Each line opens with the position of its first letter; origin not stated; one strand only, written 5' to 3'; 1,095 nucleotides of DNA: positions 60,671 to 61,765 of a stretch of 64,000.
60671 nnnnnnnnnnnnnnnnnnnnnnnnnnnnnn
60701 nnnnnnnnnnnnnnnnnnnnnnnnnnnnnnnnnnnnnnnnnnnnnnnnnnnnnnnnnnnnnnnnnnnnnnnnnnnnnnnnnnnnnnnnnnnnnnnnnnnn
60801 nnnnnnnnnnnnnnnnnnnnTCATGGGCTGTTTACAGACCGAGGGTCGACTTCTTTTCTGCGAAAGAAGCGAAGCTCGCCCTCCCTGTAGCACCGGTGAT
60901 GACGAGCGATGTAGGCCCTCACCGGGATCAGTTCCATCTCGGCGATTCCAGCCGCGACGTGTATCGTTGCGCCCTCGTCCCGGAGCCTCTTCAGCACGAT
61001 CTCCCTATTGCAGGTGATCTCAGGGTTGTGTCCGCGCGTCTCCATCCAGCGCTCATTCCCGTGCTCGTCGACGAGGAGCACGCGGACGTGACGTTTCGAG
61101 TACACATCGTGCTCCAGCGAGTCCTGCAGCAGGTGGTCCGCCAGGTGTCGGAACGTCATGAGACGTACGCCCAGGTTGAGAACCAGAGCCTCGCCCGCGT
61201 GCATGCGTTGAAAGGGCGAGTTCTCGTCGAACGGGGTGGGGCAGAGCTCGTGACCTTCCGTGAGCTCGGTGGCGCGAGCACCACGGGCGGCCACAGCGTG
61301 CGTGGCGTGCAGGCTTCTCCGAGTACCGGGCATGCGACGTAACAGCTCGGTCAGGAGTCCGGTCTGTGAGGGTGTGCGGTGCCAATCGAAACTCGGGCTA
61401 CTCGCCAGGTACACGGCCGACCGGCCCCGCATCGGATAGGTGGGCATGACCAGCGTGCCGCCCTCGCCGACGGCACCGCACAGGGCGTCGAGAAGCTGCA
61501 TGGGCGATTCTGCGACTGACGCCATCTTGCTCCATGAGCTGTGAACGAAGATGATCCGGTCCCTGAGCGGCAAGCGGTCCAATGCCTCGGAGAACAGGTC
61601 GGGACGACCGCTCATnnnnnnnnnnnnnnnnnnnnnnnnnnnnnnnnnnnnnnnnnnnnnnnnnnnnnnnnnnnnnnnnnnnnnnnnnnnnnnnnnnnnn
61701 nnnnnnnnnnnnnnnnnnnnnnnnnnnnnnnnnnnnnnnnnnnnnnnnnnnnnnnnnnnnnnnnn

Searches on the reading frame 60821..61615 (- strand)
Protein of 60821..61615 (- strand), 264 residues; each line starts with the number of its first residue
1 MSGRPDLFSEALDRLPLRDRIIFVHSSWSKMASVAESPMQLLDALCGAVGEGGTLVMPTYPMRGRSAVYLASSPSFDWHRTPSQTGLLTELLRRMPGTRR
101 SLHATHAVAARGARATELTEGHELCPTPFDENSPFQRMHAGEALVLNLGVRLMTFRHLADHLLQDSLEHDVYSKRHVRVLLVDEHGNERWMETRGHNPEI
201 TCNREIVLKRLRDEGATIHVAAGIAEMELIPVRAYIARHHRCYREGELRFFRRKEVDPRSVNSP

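Call 5: search_protein_families(library=pfam, proteins=[window:60821-61615:-], max_evalue=0.01)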
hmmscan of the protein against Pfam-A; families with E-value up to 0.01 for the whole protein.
window:60821-61615:- (264 aa): 1 family
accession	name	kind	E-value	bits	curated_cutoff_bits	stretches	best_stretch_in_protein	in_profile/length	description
PF02522.19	Antibiotic_NAT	-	1.4e-39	136.5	25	1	23-236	1-224/232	Aminoglycoside 3-N-acetyltransferase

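Call 7: search_protein_families(library=ncbifam, proteins=[window:60821-61615:-], max_evalue=0.01)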
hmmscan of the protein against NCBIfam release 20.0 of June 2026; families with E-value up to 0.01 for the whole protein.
window:60821-61615:- (264 aa): 5 families
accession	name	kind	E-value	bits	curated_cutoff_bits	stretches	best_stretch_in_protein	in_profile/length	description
NF033082.0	AAC_3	equivalog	5.8e-21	75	270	1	12-193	10-200/262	aminoglycoside 3-N-acetyltransferase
NF033081.0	AAC_3_IV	equivalog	2e-18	66.7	420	1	20-233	17-216/252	AAC(3)-IV family aminoglycoside N-acetyltransferase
NF033080.0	AAC_3_II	subfamily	1.1e-11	44.7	480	1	11-191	10-200/268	AAC(3)-II family aminoglycoside N-acetyltransferase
NF033612.0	AAC_3_VIa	exception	1.9e-09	37.1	675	1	21-162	39-193/298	aminoglycoside N-acetyltransferase AAC(3)-VIa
NF033180.1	AAC_3_VIII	exception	1.7e-07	30.7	560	1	21-159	33-185/286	aminoglycoside N-acetyltransferase AAC(3)-VIII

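Call 33: search_solved_structures(query=window:60821-61615:-, max_evalue=0.01)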
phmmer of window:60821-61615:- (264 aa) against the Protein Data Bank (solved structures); distinct sequences matched with E-value up to 0.01: 21.
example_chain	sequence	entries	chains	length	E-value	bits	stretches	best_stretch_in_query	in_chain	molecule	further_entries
6mn3_A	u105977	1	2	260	3.1e-12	49.6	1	19-162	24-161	Aminoglycoside N(3)-acetyltransferase, AAC(3)-IVa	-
6mn5_A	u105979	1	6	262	2.5e-11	46.6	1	19-152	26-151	Aminoglycoside N(3)-acetyltransferase, AAC(3)-IVa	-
6mn4_A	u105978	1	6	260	2.5e-11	46.6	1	19-152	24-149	Aminoglycoside N(3)-acetyltransferase, AAC(3)-IVa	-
6np1_A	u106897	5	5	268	7.6e-10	41.7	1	21-163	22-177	Aminoglycoside N(3)-acetyltransferase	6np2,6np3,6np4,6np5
6nti_A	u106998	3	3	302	1e-09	41.3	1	20-163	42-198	Aminoglycoside N(3)-acetyltransferase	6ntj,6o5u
3sma_A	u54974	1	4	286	1.5e-09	40.8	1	20-192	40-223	FrbF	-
6bbr_A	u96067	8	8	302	2.7e-09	39.9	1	20-163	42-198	AAC 3-VI protein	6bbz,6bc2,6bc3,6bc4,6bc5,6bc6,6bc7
5ht0_A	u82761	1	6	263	7.1e-09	38.5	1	11-192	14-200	Aminoglycoside acetyltransferase HMB0005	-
6mb4_A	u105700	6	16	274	1.2e-08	37.8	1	21-163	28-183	Aac(3)-IIIb protein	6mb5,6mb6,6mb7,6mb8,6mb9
3e4f_A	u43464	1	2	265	2.8e-08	36.6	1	14-151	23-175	Aminoglycoside N3-acetyltransferase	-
3ijw_A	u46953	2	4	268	2.9e-08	36.5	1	14-151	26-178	Aminoglycoside N3-acetyltransferase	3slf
7lap_A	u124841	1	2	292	3.3e-08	36.4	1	19-165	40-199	Aminoglycoside N(3)-acetyltransferase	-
3n0s_A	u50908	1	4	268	5.6e-08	35.6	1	14-151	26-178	Aminoglycoside N3-acetyltransferase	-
3kzl_A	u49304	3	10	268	6.4e-08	35.4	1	14-150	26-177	Aminoglycoside N3-acetyltransferase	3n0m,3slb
2nyg_A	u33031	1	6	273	7.4e-08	35.2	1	10-162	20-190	YokD protein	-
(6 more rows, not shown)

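Call 40: find_encoding_contigs(protein=window:60821-61615:-, flank=10000, max_places=2)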
Protein window:60821-61615:- (264 aa): no gene with exactly this product is on record in the collection.
